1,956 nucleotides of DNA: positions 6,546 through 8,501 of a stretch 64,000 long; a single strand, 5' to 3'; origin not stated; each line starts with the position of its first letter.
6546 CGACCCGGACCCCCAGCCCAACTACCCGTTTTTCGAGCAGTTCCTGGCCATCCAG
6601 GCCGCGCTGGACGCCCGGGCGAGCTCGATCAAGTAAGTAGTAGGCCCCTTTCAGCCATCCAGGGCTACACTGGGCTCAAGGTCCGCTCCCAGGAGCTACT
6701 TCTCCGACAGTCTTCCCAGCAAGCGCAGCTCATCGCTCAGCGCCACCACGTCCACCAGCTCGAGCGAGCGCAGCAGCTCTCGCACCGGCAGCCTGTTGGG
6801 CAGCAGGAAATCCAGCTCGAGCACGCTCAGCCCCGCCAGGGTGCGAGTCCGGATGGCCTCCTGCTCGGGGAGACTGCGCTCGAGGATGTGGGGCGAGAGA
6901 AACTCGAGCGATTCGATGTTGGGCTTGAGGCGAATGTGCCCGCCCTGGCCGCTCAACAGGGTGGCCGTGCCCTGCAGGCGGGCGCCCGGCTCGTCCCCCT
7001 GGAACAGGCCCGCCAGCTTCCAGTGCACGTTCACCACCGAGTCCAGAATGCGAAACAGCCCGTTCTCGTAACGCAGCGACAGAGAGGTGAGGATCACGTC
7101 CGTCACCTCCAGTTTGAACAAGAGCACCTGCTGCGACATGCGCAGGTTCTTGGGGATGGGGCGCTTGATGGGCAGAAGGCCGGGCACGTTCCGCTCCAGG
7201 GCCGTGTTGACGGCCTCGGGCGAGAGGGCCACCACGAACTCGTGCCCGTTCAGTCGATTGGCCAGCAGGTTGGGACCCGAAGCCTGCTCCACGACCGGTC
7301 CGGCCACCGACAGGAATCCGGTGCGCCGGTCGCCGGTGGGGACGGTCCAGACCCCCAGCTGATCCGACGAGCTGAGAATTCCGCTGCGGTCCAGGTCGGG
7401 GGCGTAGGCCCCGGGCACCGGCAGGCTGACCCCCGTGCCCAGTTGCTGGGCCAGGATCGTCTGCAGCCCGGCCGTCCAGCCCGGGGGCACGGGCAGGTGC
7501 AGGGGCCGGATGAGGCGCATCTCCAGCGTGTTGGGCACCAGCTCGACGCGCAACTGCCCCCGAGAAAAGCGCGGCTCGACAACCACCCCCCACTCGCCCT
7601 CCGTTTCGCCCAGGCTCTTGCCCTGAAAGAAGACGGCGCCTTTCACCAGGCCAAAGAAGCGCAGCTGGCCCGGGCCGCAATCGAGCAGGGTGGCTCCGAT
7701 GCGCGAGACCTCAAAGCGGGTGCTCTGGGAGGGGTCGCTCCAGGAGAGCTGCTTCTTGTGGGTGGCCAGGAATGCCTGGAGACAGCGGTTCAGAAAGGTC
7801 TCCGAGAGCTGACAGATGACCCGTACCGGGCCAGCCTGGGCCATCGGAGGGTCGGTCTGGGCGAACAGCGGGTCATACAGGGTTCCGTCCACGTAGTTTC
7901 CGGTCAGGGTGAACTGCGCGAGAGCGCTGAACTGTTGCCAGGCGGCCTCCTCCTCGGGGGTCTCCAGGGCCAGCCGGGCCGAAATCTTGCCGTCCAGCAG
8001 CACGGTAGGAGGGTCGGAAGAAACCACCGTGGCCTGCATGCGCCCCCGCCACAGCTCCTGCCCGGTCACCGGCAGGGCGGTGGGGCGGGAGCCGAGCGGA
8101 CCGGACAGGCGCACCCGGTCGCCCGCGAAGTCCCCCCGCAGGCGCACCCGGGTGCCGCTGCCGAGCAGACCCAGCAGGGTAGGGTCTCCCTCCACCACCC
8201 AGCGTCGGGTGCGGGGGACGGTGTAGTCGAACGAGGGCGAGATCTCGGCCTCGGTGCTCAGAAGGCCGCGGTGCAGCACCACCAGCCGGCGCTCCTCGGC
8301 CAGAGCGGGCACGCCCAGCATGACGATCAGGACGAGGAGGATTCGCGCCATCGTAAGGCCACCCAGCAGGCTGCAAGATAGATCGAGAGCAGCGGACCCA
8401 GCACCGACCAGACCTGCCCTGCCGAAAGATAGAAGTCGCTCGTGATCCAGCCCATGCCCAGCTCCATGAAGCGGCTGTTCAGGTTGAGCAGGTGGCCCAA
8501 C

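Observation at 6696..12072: pknF/Rv1747-like module: Ser/Thr kinase translationally coupled to a double-FHA ABC transporter plus a secreted protein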

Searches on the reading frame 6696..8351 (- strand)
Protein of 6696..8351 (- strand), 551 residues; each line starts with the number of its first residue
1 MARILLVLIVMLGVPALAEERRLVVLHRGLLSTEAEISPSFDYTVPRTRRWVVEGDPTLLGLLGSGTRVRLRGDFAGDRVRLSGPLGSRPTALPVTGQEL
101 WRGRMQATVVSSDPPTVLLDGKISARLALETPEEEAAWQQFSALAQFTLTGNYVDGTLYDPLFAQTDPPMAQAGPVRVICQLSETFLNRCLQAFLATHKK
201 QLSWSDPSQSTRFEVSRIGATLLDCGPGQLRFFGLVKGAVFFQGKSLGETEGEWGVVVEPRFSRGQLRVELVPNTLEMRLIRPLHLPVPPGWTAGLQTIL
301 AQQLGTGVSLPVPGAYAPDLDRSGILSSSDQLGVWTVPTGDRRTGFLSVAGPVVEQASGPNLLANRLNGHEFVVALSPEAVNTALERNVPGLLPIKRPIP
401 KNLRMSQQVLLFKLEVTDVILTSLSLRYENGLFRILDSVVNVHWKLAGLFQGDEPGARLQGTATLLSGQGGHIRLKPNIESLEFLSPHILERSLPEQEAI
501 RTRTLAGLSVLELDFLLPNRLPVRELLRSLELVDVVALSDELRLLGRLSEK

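Call 6: search_protein_families(library=pfam, proteins=[window:6696-8351:-], max_evalue=0.01)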
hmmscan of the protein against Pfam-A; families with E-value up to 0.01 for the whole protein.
window:6696-8351:- (551 aa): 0 families

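Call 7: search_protein_families(library=ncbifam, proteins=[window:6696-8351:-], max_evalue=0.01)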
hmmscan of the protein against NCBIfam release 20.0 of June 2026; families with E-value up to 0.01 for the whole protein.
window:6696-8351:- (551 aa): 0 families

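Call 9: find_homologous_proteins(query=window:6696-8351:-, max_evalue=0.001)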
Query window:6696-8351:- (551 aa): 11 proteins with E <= 0.001 among 8000 candidates.
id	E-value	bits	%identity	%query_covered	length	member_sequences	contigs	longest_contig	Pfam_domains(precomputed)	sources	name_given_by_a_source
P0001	0.0e+0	1212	100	100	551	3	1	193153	-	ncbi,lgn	ncbi:MAG: hypothetical protein AMXMBFR33_10350 [Candidatus Xenobia bacterium]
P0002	0.0e+0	1077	89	100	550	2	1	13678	-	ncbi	-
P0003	3.6e-255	866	69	100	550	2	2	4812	-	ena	-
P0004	2.7e-250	850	70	98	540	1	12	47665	-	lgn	-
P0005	2.1e-248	843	68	97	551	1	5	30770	-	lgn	-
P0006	1.8e-246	837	66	100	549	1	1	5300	-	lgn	-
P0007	9.8e-166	571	55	96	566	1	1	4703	-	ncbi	ncbi:MAG: hypothetical protein AB1758_15340 [Candidatus Eremiobacterota bacterium]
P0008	9.3e-106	373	41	97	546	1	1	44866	-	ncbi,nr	ncbi:MAG: hypothetical protein HY319_24640 [Armatimonadetes bacterium]|nr:hypothetical protein [Arma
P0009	1.5e-93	332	41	96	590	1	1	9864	-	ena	-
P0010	1.9e-82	296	38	96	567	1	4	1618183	-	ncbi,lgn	-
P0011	1.6e-71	260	37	91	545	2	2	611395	-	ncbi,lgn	ncbi:MAG: hypothetical protein AB7S38_22030 [Vulcanimicrobiota bacterium]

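Call 10: find_encoding_contigs(protein=P0010, flank=8000, max_places=3)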
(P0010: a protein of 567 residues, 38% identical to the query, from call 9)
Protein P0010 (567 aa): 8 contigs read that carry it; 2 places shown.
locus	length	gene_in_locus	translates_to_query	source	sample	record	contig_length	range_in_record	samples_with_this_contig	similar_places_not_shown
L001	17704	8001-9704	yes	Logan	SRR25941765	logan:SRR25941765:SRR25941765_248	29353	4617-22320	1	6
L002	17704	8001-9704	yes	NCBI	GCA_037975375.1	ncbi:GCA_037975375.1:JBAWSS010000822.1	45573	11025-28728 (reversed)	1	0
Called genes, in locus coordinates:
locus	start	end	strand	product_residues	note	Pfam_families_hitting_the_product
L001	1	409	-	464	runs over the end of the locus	-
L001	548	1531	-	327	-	PF01936:NYN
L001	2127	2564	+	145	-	PF05198:IF3_N, PF00707:IF3_C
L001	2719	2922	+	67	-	PF01632:Ribosomal_L35p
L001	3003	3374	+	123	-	PF00453:Ribosomal_L20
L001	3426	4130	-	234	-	PF13548:DUF4126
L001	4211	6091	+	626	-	PF00069:Pkinase, PF07714:PK_Tyr_Ser-Thr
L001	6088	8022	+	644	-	PF00498:FHA, PF16697:Yop-YscD_cpl, PF00005:ABC_tran, PF13304:AAA_21 (weak), PF01061:ABC2_membrane, PF12698:ABC2_membrane_3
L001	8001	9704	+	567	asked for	-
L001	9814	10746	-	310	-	PF03781:FGE-sulfatase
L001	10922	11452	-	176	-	PF05099:TerB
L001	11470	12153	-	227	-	-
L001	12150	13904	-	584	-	PF00004:AAA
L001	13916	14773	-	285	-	-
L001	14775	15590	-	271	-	PF00005:ABC_tran, PF13304:AAA_21 (faint)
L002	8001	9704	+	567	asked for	-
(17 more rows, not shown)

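Call 11: find_encoding_contigs(protein=P0011, flank=8000, max_places=3)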
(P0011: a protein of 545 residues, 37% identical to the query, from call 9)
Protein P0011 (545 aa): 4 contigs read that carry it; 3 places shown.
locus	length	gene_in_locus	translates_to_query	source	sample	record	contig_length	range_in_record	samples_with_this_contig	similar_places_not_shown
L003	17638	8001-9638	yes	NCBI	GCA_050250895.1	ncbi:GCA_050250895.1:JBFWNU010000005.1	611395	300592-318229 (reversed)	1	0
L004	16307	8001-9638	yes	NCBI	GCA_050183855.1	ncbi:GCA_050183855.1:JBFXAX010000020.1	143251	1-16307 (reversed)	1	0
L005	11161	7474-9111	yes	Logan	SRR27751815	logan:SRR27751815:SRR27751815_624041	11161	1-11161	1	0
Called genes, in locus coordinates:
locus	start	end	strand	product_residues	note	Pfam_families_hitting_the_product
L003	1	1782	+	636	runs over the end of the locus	PF03169:OPT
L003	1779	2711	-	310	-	PF08308:PEGA (faint)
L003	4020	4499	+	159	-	PF00254:FKBP_C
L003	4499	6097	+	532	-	PF00069:Pkinase, PF03109:ABC1 (faint), PF07714:PK_Tyr_Ser-Thr, PF14531:Kinase-like (faint)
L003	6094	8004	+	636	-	PF00498:FHA, PF16697:Yop-YscD_cpl, PF00005:ABC_tran, PF13304:AAA_21 (weak), PF01061:ABC2_membrane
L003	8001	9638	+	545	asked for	-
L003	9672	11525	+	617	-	PF08206:OB_RNB (weak), PF00773:RNB, PF00575:S1 (weak)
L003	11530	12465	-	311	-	PF13581:HATPase_c_2 (weak), PF02518:HATPase_c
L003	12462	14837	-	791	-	PF00072:Response_reg, PF00515:TPR_1 (faint), PF07719:TPR_2 (faint), PF13181:TPR_8 (faint), PF03704:BTAD, PF13432:TPR_16 (weak), PF14559:TPR_19 (weak)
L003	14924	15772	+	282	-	PF00034:Cytochrom_C, PF13442:Cytochrome_CBB3 (weak)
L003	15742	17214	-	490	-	-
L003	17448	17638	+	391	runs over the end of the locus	PF00082:Peptidase_S8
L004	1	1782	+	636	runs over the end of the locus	PF03169:OPT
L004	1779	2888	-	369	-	-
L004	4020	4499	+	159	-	PF00254:FKBP_C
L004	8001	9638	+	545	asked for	-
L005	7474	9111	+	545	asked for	-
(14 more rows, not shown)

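Call 12: find_encoding_contigs(protein=P0008, flank=8000, max_places=3)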
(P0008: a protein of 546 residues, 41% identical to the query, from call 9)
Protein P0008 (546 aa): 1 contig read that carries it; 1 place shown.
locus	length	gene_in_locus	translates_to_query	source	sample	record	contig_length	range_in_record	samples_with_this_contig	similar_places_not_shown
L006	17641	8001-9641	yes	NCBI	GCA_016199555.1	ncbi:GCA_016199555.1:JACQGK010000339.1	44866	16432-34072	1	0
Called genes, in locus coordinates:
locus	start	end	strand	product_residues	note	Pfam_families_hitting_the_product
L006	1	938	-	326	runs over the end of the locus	-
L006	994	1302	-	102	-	PF01507:PAPS_reduct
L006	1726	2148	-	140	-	-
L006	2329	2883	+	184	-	-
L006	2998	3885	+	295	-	-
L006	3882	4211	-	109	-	PF13453:Zn_ribbon_TFIIB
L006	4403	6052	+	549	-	PF00069:Pkinase, PF07714:PK_Tyr_Ser-Thr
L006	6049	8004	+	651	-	PF00498:FHA, PF16697:Yop-YscD_cpl, PF00005:ABC_tran, PF13304:AAA_21, PF01061:ABC2_membrane, PF12698:ABC2_membrane_3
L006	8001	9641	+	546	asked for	-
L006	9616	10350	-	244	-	-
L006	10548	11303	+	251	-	-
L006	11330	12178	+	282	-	-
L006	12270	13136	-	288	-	PF05685:Uma2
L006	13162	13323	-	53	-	-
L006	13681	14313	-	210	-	PF05685:Uma2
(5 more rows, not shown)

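Call 27: predict_structure(alignment_id=A1)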
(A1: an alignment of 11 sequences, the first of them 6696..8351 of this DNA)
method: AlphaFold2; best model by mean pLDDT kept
length: 551 residues; sequences in the alignment: 11
mean_pLDDT: 85.0   pTM: 0.83
mean pLDDT of the five models: 85.0, 84.8, 84.0, 82.9, 82.6
residues with pLDDT >= 90: 227; 70-90: 276; 50-70: 29; < 50: 19
segments of 3 or more residues with pLDDT < 50: 1-17
pLDDT, mean of each block of 10 residues (from residue 1): 47 47 87 88 90 78 85 85 65 87 94 94 94 92 93 95 84 88 95 92 88 93 90 92 78 93 87 90 78 91 81 87 85 90 92 79 91 94 87 82 82 86 90 90 86 87 72 74 86 85 76 68 89 89 91 68
secondary structure, 60 per line:
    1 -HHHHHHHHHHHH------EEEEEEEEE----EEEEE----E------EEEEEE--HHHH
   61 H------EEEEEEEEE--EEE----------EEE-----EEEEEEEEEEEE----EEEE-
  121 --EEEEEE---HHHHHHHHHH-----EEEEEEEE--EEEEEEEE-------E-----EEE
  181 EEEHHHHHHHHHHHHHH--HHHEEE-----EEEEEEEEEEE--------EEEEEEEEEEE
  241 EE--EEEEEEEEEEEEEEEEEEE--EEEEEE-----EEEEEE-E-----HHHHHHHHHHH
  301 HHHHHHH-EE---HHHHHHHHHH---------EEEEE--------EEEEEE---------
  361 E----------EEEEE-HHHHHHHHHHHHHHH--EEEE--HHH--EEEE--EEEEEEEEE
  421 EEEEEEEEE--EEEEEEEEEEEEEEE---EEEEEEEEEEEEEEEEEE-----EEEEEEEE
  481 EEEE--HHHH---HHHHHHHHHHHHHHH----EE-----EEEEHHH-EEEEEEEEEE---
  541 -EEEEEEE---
elements in order: H2-13 E20-28 E33-37 E49-54 H57-61 E68-76 E79-81 E92-94 E100-111 E116-119 E123-128 H132-141 E147-154 E157-164 E178-183 H184-197 E203-205 E211-221 E230-242 E245-263 E266-271 E277-282 H290-307 H314-323 E333-337 E346-351 E372-376 H378-392 E395-398 E406-409 E412-429 E432-446 E450-467 E473-484 H487-490 H494-508 E520-523 E528-537 E542-548

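Call 29: search_protein_representatives(alignment_id=A1)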
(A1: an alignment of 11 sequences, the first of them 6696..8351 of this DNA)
Query: 11 sequences, 552 profile positions. Proteins with E-value up to 0.001 (for the whole library): 33; up to 1e-10: 28; up to 1e-30: 22. The best 33 are listed.
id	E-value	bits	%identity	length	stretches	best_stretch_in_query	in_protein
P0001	9.0e-273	922.1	-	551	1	1-551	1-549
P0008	3.6e-214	728.7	-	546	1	3-551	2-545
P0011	8.0e-202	687.9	-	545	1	1-551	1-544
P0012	9.9e-154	529.2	-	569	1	9-551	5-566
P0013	1.3e-142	492.5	-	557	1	3-550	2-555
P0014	4.4e-116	404.9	-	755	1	18-551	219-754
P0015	2.4e-112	392.6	-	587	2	118-551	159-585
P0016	5.1e-105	368.4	-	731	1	19-550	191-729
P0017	7.4e-102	358.0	-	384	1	165-551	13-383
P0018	2.4e-97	343.1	-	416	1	176-551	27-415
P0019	2.6e-92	326.4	-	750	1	15-550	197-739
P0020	3.6e-88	312.8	-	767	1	18-547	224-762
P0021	9.1e-88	311.5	-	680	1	19-551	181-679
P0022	1.8e-87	310.5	-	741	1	15-552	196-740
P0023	6.1e-86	305.4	-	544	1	5-550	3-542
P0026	4.1e-81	289.5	-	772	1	20-551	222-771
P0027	3.8e-73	263.2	-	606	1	19-546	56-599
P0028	1.4e-64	235.0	-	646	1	20-525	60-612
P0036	2.7e-11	59.0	-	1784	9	236-286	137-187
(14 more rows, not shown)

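Call 30: search_protein_families(library=pfam, proteins=[P0014, P0016, P0019, P0020, P0022, P0026, P0021, P0027, P0028, P0036], max_evalue=0.01)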
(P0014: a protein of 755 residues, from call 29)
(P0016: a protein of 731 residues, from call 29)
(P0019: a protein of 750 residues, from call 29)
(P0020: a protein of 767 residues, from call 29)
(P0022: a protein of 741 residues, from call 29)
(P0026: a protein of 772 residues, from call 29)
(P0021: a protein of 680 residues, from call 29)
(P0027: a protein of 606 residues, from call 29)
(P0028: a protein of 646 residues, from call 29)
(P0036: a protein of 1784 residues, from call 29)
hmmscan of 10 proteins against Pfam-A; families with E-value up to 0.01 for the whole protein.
P0014 (755 aa): 0 families

P0016 (731 aa): 0 families

P0019 (750 aa): 0 families

P0020 (767 aa): 0 families

P0022 (741 aa): 0 families

P0026 (772 aa): 0 families

P0021 (680 aa): 0 families

P0027 (606 aa): 0 families

P0028 (646 aa): 0 families

P0036 (1784 aa): 2 families
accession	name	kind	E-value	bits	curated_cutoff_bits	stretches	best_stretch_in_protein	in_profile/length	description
PF00041.27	fn3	-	3.6e-66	219.8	25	10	16-94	3-71/84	Fibronectin type III domain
PF03144.31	GTP_EFTU_D2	-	6.9e-08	33.2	30.3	0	123-146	35-58/73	Elongation factor Tu domain 2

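Call 38: find_encoding_contigs(protein=P0004, flank=8000, max_places=2)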
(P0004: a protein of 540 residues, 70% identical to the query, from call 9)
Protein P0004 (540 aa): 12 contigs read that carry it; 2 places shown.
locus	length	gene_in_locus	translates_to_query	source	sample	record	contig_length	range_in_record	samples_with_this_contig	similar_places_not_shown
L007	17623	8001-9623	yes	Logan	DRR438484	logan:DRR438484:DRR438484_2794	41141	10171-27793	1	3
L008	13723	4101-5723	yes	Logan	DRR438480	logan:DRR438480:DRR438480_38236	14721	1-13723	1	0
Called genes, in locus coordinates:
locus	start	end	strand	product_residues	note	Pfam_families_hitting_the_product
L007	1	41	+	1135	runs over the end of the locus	-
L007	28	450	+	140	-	-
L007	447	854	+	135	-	-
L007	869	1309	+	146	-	-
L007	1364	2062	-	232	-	PF00753:Lactamase_B (weak)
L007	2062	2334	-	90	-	PF10073:GapR_DNA-bd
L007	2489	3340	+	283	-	PF13398:Peptidase_M50B (weak), PF02163:Peptidase_M50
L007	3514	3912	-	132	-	PF13451:zf_Tbcl, PF23477:zf_Tbcl_2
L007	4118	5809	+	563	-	PF00069:Pkinase, PF07714:PK_Tyr_Ser-Thr, PF01636:APH (faint)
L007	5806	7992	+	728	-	PF00498:FHA, PF16697:Yop-YscD_cpl, PF00005:ABC_tran, PF13304:AAA_21 (faint), PF12698:ABC2_membrane_3, PF01061:ABC2_membrane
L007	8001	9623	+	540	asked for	-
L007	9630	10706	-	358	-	PF13453:Zn_ribbon_TFIIB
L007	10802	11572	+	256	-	PF08308:PEGA, PF13620:CarboxypepD_reg (faint)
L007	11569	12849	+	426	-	PF12256:TcdB_toxin_midN (faint), PF01839:FG-GAP (faint), PF13517:FG-GAP_3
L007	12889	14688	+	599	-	-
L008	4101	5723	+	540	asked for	-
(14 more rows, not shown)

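Call 39: find_encoding_contigs(protein=P0005, flank=8000, max_places=2)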
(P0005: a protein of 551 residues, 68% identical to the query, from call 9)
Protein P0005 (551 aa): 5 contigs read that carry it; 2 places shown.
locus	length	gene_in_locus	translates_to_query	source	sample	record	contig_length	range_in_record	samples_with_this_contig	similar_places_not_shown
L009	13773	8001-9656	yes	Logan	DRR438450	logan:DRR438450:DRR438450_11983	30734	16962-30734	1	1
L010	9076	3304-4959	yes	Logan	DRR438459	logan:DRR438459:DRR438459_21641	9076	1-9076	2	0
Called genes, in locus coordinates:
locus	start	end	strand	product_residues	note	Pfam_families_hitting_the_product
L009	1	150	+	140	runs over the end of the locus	-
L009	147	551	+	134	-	-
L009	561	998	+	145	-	-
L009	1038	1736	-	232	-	-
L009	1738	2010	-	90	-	PF10073:GapR_DNA-bd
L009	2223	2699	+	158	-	-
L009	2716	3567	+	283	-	PF13398:Peptidase_M50B (weak), PF02163:Peptidase_M50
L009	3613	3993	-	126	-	PF13451:zf_Tbcl, PF23477:zf_Tbcl_2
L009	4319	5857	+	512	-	PF00069:Pkinase, PF03109:ABC1 (faint), PF07714:PK_Tyr_Ser-Thr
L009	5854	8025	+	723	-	PF00498:FHA, PF16697:Yop-YscD_cpl, PF00005:ABC_tran, PF13304:AAA_21 (faint), PF12698:ABC2_membrane_3, PF01061:ABC2_membrane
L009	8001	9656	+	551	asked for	-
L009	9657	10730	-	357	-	PF13453:Zn_ribbon_TFIIB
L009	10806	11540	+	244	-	PF08308:PEGA (faint), PF13620:CarboxypepD_reg (faint)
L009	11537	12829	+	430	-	PF01839:FG-GAP (faint), PF12256:TcdB_toxin_midN (faint), PF13517:FG-GAP_3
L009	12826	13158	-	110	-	-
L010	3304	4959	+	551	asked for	-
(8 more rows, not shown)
